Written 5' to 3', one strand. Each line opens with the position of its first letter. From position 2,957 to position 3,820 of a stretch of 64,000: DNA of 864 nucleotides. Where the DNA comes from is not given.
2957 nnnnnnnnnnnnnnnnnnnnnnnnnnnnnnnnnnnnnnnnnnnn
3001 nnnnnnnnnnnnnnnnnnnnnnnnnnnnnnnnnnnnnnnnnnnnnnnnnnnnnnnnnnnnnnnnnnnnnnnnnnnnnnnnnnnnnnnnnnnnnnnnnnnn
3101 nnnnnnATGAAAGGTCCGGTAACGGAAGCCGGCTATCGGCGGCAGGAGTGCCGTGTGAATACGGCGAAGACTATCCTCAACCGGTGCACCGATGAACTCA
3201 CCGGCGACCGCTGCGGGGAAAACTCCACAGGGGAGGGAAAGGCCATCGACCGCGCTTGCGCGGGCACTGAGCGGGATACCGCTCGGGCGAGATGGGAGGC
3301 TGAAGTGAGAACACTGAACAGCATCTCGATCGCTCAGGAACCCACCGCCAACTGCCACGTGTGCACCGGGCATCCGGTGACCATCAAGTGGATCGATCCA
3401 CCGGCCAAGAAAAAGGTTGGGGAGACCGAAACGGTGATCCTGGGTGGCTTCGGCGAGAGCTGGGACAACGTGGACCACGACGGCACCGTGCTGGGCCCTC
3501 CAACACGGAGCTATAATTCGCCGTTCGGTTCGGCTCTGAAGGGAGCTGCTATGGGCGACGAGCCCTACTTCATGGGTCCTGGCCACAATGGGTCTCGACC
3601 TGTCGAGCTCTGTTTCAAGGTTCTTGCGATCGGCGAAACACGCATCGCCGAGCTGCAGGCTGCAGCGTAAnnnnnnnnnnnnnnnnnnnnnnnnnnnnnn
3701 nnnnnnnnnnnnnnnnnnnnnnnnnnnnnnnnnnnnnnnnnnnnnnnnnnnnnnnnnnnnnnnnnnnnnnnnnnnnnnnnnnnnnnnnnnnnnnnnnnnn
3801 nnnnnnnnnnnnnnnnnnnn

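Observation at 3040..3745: GC-rich (~60%) single-gene island with its own RBS and terminator, inserted between tRNA-Tyr and trpS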

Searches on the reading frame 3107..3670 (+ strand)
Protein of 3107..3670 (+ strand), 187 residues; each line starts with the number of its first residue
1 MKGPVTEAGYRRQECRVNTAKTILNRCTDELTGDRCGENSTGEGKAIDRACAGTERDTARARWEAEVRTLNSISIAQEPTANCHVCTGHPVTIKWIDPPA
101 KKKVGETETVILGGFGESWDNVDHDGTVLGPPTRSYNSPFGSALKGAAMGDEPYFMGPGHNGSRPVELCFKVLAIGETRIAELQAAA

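Call 5: search_protein_families(library=pfam, proteins=[window:3107-3670:+], max_evalue=1)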
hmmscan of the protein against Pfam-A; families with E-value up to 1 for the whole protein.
window:3107-3670:+ (187 aa): 1 family
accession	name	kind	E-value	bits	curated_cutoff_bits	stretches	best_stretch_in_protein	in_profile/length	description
PF01272.25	GreA_GreB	-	0.041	14.3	26.9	1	135-159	41-65/77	Transcription elongation factor, GreA/GreB, C-term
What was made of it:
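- On Gre-factor family (GreA/GreB/Gfh1 superfamily): The query alone is sub-threshold (14.3 bits against a 26.9 cut-off; call 5).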

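Call 6: search_protein_families(library=ncbifam, proteins=[window:3107-3670:+], max_evalue=1)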
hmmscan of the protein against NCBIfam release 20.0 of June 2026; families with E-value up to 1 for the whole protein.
window:3107-3670:+ (187 aa): 1 family
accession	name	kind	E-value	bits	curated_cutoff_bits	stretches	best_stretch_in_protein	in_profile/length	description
NF001262.0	PRK00226.1-3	equivalog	0.028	14.2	161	1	55-158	56-147/165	transcription elongation factor GreA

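Call 9: find_homologous_proteins(query=window:3107-3670:+, max_evalue=0.01)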
Query window:3107-3670:+ (187 aa): 1 proteins with E <= 0.01 among 102 candidates.
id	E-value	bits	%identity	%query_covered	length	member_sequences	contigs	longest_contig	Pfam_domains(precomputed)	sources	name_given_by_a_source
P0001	1.3e-124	431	100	100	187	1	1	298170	-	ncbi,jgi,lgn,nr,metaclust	ncbi:MAG: hypothetical protein AB202_00840 [Parcubacteria bacterium C7867-007]|nr:MAG: hypothetical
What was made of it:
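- Tried and rejected: The word-indexed protein search found only the query itself (call 9).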

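Call 10: search_solved_structures(query=window:3107-3670:+, max_evalue=10, show_alignments=3)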
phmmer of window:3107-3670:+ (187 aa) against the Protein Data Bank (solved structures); distinct sequences matched with E-value up to 10: 1.
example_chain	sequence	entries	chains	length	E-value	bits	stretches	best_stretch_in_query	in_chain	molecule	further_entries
6bbk_A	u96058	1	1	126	0.65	13.1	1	68-149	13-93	Fimbrial protein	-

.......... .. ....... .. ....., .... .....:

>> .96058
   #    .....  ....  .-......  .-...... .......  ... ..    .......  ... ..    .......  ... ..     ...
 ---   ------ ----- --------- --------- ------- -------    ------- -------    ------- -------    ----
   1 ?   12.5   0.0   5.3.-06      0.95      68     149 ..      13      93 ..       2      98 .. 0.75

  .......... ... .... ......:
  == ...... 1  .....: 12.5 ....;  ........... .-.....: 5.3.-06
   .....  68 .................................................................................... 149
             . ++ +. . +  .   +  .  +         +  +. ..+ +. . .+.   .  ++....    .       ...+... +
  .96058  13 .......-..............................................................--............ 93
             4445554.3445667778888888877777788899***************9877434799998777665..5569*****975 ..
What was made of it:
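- Tried and rejected: Single-sequence phmmer against the PDB gave only a chance fimbrial hit (call 10).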

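Call 19: predict_structure(protein=window:3107-3670:+)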
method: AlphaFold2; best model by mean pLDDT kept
length: 187 residues; sequences in the alignment: 1
mean_pLDDT: 32.6   pTM: 0.29
mean pLDDT of the five models: 32.6, 32.4, 31.2, 30.6, 30.0
residues with pLDDT >= 90: 0; 70-90: 0; 50-70: 5; < 50: 182
segments of 3 or more residues with pLDDT < 50: 1-25, 27-56, 58-60, 66-187
pLDDT, mean of each block of 10 residues (from residue 1): 34 44 47 40 33 45 48 29 26 29 28 26 30 26 25 27 26 27 30
secondary structure, 60 per line:
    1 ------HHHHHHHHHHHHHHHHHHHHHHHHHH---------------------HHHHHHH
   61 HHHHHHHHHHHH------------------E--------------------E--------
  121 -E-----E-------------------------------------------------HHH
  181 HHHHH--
elements in order: H7-32 H54-72 H178-185
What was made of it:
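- Tried and rejected: A single-sequence AlphaFold run was useless (pLDDT 32.6; call 19).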

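Call 22: search_protein_representatives(protein=window:3107-3670:+)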
Query: 187 residues. Proteins with E-value up to 0.001 (for the whole library): 15; up to 1e-10: 4; up to 1e-30: 1. The best 15 are listed.
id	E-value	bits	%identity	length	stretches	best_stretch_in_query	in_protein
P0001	4.1e-125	431.3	100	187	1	1-187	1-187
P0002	1.7e-17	80.2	38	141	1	42-161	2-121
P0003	1.8e-13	67.1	38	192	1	2-158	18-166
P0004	1.6e-11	60.8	34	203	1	2-151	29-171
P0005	8.6e-10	55.1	36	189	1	6-151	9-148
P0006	1.9e-07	47.5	32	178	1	6-175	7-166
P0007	1.9e-07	47.4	35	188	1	6-154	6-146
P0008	3.6e-07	46.6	32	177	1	6-120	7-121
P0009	1.1e-06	45.0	37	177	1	41-159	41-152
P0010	1.2e-06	44.9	32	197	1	8-161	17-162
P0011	5.9e-06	42.6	28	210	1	7-154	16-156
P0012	1.3e-05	41.5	31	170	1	6-134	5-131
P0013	1.4e-05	41.4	31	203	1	6-168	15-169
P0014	2.2e-05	40.8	33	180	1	6-153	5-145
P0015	7.9e-05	38.9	36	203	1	6-167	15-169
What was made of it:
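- A phmmer scan of 1.84 billion representatives gave 14 relatives with E from 2e-17 to 8e-5 (call 22).
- Tried and rejected: All three were overcome by the exhaustive HMMER scan (call 22).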

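Call 24: search_solved_structures(query=A1, max_evalue=10, show_alignments=3)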
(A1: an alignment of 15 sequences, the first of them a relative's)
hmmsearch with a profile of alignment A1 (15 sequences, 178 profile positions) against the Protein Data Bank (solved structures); distinct sequences matched with E-value up to 10: 12.
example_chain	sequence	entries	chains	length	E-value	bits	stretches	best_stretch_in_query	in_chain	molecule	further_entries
2etn_A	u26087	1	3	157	4.1e-09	39.8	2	128-165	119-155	anti-cleavage anti-GreA transcription factor Gfh1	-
2f23_A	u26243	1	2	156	1.8e-08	37.7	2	128-165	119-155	Anti-cleavage anti-greA transcription factor gfh1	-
2eul_A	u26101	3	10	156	2.1e-08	37.5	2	128-165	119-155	anti-cleavage anti-GreA transcription factor Gfh1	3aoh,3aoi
4wqt_X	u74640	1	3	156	2.7e-07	33.8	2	128-165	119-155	RNA cleavage stimulating factor (GreA/Gfh1 chimeric protein Gre-C1)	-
1grj_A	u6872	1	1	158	3.2e-07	33.6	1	40-166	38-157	GREA PROTEIN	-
2p4v_A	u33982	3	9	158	4e-06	30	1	6-166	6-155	Transcription elongation factor greB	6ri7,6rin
3bmb_A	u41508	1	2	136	0.034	17.2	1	128-166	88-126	Regulator of nucleoside diphosphate kinase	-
2pn0_A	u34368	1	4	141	0.1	15.7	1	120-166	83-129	Prokaryotic transcription elongation factor GreA/GreB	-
7dlb_A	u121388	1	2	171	0.5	13.4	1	20-102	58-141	Ferritin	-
6lij_A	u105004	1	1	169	0.86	12.7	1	20-102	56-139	Ferritin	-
5f1q_A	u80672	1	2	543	0.94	12.5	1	89-132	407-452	Periplasmic dipeptide transport protein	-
3thf_A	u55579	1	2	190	2.1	11.4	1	31-74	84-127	Protein Shroom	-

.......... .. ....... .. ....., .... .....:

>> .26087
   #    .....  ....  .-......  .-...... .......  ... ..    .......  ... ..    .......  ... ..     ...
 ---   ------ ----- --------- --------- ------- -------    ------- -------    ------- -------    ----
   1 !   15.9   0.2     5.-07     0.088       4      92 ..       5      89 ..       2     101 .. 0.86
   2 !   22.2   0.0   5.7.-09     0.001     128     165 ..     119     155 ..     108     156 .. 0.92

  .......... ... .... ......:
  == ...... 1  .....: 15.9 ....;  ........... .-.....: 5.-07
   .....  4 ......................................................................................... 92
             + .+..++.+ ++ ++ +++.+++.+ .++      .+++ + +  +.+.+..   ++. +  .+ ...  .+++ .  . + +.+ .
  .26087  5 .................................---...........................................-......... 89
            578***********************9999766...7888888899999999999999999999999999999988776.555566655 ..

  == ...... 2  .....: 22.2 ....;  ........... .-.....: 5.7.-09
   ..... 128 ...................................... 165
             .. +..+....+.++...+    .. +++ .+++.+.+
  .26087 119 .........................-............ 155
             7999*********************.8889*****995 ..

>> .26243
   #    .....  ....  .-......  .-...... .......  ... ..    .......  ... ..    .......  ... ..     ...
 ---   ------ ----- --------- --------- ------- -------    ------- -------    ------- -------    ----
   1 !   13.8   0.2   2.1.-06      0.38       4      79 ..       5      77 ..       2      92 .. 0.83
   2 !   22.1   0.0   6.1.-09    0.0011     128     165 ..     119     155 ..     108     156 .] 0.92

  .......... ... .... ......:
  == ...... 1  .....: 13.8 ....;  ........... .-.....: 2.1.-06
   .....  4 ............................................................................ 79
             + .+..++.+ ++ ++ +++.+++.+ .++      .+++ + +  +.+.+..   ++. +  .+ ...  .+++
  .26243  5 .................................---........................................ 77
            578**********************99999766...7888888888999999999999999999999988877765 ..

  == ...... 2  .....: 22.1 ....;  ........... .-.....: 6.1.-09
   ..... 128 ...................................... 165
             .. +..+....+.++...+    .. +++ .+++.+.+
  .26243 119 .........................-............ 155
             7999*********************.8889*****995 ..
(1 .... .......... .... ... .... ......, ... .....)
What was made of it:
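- On Rnk: The Rnk match is limited to the CTD (call 24).
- On DksA/TraR: No hit to DksA or TraR models or structures (calls 5, 24).
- Closest known: Gfh1. Same: Best sequence hits in the PDB (Gfh1 at 4e-9; call 24).
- The profile of these (A1) hits Gfh1 at 4e-9, GreA at 3e-7 and GreB at 4e-6 (GreB over positions 6-166) (call 24).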

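Call 25: search_protein_families(library=pfam, alignment_id=A1, max_evalue=1)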
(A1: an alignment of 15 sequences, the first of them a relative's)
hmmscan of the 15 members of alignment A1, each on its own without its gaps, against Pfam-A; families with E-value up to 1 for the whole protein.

A. member 1, P0001 (187 aa): 1 family
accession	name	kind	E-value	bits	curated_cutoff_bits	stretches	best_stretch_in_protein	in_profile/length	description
PF01272.25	GreA_GreB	-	0.041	14.3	26.9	1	135-159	41-65/77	Transcription elongation factor, GreA/GreB, C-term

B. families by the number of members that match (of 15 scanned): 8 families
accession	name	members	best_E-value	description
PF01272.25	GreA_GreB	15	5.1e-12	Transcription elongation factor, GreA/GreB, C-term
PF14389.11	Lzipper-MIP1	1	0.0039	Leucine-zipper of ternary complex factor MIP1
PF17940.6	TetR_C_31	1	0.021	Tetracyclin repressor-like, C-terminal domain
PF16191.10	E1_4HB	1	0.04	Ubiquitin-activating enzyme E1 four-helix bundle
PF10862.14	FcoT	1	0.068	FcoT-like thioesterase domain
PF18288.6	FAA_hydro_N_2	1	0.071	Fumarylacetoacetase N-terminal domain 2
PF08960.15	STIV_B116-like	1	0.13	STIV B116-like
PF19110.5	DUF5797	1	0.17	Family of unknown function (DUF5797)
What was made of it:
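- On Gre-factor family (GreA/GreB/Gfh1 superfamily): However, all 15 family members hit PF01272 (best 5e-12; call 25).
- All 15 members match PF01272, best E = 5e-12 (call 25).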

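Call 27: find_homologous_proteins(query=A1, max_evalue=0.001)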
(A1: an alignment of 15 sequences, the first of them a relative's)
Query A1 (15 sequences) (187 aa, profile of the alignment): 19 proteins with E <= 0.001 among 3918 candidates.
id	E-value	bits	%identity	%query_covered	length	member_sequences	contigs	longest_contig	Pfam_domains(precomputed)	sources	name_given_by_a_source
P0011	6.8e-61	223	28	78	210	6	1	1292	PF01272.26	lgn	-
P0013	2.6e-59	218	30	89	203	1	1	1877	PF01272.26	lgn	-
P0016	2.5e-51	192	28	91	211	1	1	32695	PF01272.26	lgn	-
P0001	3.1e-51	192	100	100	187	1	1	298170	-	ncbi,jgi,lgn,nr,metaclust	ncbi:MAG: hypothetical protein AB202_00840 [Parcubacteria bacterium C7867-007]|nr:MAG: hypothetical 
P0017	4.0e-11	61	25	94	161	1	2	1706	PF01272.26,PF03449.21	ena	-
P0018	4.9e-11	61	25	94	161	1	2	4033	PF01272.26,PF03449.21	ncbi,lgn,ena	-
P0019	9.2e-11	60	25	94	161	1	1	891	PF01272.26,PF03449.21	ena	-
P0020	3.6e-8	51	27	24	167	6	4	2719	PF01272.26,PF03449.21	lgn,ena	-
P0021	1.5e-7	49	20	54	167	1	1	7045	PF01272.26,PF03449.21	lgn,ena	-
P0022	1.6e-7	49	20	54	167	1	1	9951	PF01272.26,PF03449.21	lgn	-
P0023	2.7e-5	42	47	9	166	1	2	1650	PF01272.26,PF03449.21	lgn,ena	-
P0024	2.9e-5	42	47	9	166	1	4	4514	PF01272.26,PF03449.21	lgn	-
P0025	3.3e-5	42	21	81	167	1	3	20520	PF01272.26,PF03449.21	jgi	-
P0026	4.5e-5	41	50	5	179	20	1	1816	PF01272.26,PF03449.21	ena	-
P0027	5.2e-5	41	38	13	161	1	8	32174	PF01272.26,PF03449.21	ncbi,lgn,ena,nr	ncbi:transcription elongation factor GreA [Candidatus Woesebacteria bacterium]|nr:transcription elon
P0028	1.2e-4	40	53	9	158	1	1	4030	PF01272.26,PF03449.21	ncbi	-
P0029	5.5e-4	38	38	13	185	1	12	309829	PF01272.26,PF03449.21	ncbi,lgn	-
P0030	8.5e-4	37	47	9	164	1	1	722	PF01272.26,PF03449.21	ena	-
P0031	9.1e-4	37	59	9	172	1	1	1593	PF01272.26,PF03449.21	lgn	-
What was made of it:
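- On Gre-factor family (GreA/GreB/Gfh1 superfamily): The sequence model PF03449 is not matched (calls 25, 27).
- Closest known: GreA/GreB transcript-cleavage factors. Different: The NTD is not recognised by PF03449 (calls 25, 27).
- No family member matches the N-terminal Pfam model PF03449 (calls 25, 27). All close family members recovered lie in synteny with Parcubacteria-type neighbours; nothing closer was found elsewhere (calls 22, 27).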

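Call 29: find_encoding_contigs(protein=P0016, flank=10000, max_places=3)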
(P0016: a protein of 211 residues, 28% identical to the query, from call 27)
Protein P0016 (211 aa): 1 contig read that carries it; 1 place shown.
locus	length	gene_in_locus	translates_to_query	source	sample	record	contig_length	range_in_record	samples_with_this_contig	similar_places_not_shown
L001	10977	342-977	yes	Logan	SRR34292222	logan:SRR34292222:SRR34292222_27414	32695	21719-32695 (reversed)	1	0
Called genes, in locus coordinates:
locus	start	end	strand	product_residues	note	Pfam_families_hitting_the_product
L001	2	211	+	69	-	?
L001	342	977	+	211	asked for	PF01272:GreA_GreB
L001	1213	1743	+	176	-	-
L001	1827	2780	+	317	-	PF00579:tRNA-synt_1b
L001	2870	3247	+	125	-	-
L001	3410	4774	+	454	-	PF01336:tRNA_anti-codon, PF00152:tRNA-synt_2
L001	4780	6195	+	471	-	PF02789:Peptidase_M17_N (weak), PF00883:Peptidase_M17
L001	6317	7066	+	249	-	PF02616:SMC_ScpA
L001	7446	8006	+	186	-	PF04079:SMC_ScpB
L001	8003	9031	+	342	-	PF00768:Peptidase_S11, PF02113:Peptidase_S13 (weak)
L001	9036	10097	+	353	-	PF00953:Glycos_transf_4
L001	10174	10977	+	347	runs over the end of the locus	PF01098:FTSW_RODA_SPOVE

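Call 30: find_encoding_contigs(protein=P0002, flank=8000, max_places=3)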
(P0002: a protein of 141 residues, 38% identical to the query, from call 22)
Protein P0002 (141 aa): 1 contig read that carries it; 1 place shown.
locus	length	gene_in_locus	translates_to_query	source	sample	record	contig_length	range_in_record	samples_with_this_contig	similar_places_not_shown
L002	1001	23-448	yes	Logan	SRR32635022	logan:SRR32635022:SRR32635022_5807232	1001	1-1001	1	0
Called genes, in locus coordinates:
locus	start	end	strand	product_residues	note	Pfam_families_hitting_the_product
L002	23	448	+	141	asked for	PF01272:GreA_GreB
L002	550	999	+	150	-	?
